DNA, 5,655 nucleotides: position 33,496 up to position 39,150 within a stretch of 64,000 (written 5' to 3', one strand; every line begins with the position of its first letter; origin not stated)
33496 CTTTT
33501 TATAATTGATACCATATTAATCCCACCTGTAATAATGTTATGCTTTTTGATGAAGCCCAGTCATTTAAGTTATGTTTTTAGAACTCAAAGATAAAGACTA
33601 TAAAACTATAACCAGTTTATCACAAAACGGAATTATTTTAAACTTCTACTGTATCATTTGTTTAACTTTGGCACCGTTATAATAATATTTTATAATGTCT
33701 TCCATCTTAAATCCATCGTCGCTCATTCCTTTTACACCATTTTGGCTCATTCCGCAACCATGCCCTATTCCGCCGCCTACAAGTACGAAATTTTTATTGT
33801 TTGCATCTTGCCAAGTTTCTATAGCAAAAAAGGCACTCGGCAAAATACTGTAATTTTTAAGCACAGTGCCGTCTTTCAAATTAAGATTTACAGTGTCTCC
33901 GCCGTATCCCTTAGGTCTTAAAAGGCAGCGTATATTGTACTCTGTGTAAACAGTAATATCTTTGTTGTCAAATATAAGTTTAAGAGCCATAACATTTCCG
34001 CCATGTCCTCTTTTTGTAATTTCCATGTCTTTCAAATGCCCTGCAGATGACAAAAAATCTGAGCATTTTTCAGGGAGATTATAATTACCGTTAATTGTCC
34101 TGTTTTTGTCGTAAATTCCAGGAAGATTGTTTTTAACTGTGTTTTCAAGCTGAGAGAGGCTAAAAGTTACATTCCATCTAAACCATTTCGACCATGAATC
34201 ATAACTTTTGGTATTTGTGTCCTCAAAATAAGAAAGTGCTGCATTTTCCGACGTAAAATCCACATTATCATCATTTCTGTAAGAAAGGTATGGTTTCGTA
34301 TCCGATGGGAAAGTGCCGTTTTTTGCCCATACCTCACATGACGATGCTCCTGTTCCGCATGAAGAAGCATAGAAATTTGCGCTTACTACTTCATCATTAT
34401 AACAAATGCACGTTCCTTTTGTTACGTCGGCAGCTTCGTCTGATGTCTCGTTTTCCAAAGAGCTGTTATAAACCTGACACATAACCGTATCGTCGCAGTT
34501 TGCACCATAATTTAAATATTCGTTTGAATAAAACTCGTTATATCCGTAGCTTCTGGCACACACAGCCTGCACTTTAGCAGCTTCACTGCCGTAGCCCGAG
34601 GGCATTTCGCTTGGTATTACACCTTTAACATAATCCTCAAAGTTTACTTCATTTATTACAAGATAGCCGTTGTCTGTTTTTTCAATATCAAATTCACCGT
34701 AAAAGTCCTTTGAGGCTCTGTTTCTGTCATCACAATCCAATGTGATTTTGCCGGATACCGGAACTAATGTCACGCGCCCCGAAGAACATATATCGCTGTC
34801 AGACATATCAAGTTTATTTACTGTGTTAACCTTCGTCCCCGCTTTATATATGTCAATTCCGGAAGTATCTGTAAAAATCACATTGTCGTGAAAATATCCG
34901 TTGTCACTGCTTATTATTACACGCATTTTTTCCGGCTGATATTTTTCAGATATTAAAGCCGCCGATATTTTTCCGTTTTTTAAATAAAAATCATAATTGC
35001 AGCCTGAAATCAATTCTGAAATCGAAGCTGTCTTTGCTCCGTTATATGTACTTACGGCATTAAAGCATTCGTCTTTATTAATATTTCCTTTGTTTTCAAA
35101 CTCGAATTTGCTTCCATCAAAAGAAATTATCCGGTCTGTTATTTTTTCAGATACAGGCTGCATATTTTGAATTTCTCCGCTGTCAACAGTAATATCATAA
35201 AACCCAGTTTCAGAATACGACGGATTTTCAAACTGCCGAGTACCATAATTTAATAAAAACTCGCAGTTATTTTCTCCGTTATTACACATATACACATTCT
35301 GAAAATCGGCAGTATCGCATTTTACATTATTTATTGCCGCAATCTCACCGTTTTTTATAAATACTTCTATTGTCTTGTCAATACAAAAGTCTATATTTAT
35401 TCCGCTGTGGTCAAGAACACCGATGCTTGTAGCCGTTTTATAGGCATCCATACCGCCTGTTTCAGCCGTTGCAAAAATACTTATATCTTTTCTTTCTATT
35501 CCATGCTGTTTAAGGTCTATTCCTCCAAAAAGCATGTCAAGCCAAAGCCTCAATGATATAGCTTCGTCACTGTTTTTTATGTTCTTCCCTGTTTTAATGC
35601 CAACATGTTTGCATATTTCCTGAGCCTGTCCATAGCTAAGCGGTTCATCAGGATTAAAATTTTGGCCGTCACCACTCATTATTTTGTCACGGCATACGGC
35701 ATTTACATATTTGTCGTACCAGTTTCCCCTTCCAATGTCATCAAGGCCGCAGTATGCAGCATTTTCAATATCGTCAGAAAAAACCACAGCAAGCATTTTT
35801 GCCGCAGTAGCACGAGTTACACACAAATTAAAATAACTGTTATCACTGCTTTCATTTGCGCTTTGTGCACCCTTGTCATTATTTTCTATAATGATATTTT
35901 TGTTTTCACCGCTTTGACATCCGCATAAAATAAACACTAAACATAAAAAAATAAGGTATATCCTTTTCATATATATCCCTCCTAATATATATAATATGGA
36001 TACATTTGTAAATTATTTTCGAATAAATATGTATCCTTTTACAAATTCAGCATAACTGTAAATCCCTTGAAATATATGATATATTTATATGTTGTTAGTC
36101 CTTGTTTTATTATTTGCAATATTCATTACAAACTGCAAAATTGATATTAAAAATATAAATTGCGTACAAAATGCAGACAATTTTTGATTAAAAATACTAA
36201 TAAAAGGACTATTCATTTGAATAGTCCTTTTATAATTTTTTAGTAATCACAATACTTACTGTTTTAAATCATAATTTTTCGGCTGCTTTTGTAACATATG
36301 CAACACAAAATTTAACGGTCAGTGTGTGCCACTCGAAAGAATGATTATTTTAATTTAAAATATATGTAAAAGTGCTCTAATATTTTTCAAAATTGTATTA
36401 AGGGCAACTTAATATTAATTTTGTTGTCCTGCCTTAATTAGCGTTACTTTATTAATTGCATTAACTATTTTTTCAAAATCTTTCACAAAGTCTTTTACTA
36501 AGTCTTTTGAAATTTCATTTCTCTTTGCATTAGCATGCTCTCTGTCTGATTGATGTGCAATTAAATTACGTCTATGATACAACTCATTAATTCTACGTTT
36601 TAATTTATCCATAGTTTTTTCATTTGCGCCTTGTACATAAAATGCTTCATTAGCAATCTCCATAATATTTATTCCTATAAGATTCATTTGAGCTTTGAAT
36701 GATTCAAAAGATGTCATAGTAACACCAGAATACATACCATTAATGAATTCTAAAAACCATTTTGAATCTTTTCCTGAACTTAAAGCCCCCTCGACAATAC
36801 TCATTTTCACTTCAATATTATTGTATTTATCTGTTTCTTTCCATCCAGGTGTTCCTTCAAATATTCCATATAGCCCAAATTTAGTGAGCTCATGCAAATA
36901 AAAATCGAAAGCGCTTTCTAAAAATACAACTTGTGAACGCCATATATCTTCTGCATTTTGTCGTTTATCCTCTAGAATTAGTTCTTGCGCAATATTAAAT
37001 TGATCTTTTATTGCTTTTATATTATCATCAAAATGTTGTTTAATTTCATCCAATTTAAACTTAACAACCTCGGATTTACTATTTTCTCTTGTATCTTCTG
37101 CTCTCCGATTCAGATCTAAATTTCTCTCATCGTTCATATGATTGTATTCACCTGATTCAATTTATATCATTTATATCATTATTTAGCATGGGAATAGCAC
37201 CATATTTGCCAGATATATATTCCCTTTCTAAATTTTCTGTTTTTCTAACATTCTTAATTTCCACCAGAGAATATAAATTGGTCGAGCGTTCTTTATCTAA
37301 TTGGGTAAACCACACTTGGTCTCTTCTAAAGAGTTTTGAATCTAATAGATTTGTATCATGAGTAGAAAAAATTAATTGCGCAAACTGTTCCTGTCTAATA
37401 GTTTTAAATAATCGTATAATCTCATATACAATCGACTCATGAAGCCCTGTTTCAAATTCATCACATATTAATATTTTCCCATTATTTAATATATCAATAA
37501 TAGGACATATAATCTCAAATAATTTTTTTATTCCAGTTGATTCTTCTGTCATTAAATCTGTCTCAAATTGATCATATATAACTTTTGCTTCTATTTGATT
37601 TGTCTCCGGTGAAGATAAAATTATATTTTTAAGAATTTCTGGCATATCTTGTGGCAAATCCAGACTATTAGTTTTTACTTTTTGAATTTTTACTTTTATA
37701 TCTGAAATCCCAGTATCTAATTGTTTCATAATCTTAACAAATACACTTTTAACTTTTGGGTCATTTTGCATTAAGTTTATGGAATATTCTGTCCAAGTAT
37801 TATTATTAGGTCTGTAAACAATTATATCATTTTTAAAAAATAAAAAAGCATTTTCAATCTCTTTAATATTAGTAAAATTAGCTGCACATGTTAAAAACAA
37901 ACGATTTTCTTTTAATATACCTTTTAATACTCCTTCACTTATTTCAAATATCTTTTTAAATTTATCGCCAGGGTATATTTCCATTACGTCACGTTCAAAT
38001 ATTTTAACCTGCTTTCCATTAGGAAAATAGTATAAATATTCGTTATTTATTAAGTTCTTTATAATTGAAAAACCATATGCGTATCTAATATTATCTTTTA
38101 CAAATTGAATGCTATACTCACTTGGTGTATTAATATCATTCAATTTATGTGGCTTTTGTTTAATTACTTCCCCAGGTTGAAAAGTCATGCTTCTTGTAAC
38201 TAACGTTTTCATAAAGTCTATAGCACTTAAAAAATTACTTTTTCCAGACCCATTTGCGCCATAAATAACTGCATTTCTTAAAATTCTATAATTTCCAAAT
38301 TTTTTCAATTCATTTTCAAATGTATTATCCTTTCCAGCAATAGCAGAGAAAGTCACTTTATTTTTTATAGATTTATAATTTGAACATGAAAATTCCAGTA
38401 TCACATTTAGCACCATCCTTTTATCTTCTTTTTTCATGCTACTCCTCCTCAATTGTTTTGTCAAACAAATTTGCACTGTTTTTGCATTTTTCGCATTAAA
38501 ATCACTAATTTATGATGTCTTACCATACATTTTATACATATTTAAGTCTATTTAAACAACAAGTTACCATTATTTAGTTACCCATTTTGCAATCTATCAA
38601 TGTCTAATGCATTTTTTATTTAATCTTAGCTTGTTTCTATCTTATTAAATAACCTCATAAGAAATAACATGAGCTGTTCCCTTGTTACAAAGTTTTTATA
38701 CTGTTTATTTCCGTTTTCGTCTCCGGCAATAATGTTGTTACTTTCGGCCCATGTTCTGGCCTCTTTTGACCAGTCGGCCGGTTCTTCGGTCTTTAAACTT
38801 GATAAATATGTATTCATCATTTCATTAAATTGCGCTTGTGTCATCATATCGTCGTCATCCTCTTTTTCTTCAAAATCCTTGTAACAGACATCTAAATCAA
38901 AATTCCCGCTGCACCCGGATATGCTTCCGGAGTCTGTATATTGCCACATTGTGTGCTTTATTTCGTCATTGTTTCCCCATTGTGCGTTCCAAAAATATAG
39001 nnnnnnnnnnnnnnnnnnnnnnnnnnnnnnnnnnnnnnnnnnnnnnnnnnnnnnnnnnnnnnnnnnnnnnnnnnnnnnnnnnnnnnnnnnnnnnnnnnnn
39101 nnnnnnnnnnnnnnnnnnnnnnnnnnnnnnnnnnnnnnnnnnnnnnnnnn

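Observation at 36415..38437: AT-rich ABC-type ATPase + HEPN (Rx4H) two-gene cassette at the lysis-distal end of the prophage: candidate anti-phage / abortive-infection system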

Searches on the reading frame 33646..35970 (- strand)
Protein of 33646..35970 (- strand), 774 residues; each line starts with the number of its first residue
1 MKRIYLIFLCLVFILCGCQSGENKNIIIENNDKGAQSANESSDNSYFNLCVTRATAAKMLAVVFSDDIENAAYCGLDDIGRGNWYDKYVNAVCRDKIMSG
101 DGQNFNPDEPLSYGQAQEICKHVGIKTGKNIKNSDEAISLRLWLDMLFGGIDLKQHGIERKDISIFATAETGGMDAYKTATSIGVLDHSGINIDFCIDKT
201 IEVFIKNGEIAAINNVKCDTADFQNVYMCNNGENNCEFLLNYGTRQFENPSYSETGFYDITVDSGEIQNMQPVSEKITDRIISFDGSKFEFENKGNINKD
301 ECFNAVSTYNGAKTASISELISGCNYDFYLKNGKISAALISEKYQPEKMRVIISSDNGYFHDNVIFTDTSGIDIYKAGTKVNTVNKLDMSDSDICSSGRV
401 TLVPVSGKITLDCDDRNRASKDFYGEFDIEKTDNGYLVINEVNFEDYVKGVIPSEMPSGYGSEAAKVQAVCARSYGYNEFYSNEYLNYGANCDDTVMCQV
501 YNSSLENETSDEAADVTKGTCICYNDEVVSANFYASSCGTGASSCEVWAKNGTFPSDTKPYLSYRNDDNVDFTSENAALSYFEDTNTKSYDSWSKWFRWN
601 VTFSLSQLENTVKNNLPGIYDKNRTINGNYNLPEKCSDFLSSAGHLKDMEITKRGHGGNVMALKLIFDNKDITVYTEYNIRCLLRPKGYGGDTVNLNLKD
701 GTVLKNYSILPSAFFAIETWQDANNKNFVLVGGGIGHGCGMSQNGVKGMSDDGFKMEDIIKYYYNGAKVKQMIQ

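Call 53: find_encoding_contigs(protein=window:33646-35970:-, flank=6000, max_places=8)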
Protein window:33646-35970:- (774 aa): 4 contigs read that carry it; 3 places shown.
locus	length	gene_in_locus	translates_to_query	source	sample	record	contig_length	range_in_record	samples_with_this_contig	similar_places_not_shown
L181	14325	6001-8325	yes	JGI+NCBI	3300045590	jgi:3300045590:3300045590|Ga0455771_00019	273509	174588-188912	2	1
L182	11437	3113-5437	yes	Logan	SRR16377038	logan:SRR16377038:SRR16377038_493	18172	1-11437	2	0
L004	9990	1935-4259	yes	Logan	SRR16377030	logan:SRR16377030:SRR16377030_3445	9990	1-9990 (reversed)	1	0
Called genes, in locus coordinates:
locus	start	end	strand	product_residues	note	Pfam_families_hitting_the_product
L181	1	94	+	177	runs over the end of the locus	PF10076:Phage_Mu_Gp48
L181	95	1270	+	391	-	-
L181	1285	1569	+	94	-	-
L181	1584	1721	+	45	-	PF09693:Phage_XkdX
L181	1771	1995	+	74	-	-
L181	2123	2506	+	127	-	-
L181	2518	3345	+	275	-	PF01183:Glyco_hydro_25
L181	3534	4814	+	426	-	PF13175:AAA_15 (weak), PF02463:SMC_N (weak), PF13304:AAA_21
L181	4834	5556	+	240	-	PF18735:HEPN_RiboL-PSP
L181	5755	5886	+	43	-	-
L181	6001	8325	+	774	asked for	PF00395:SLH (weak), PF08486:SpoIID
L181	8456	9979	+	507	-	PF05362:Lon_C (weak), PF13541:ChlI, PF01078:Mg_chelatase, PF05496:RuvB_N (faint), PF00158:Sigma54_activat, PF07728:AAA_5, PF00493:MCM (weak), PF13335:Mg_chelatase_C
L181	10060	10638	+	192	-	PF09335:VTT_dom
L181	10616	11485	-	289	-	PF05857:TraX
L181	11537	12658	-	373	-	PF00365:PFK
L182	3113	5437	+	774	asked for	PF00395:SLH (weak), PF08486:SpoIID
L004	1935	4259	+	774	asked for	PF00395:SLH (weak), PF08486:SpoIID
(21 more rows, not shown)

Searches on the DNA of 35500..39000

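Call 83: search_rna_families(source=window, start=35500, end=39000, threshold=evalue, max_evalue=1)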
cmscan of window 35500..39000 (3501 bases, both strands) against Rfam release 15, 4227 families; matches with E-value up to 1: 0.
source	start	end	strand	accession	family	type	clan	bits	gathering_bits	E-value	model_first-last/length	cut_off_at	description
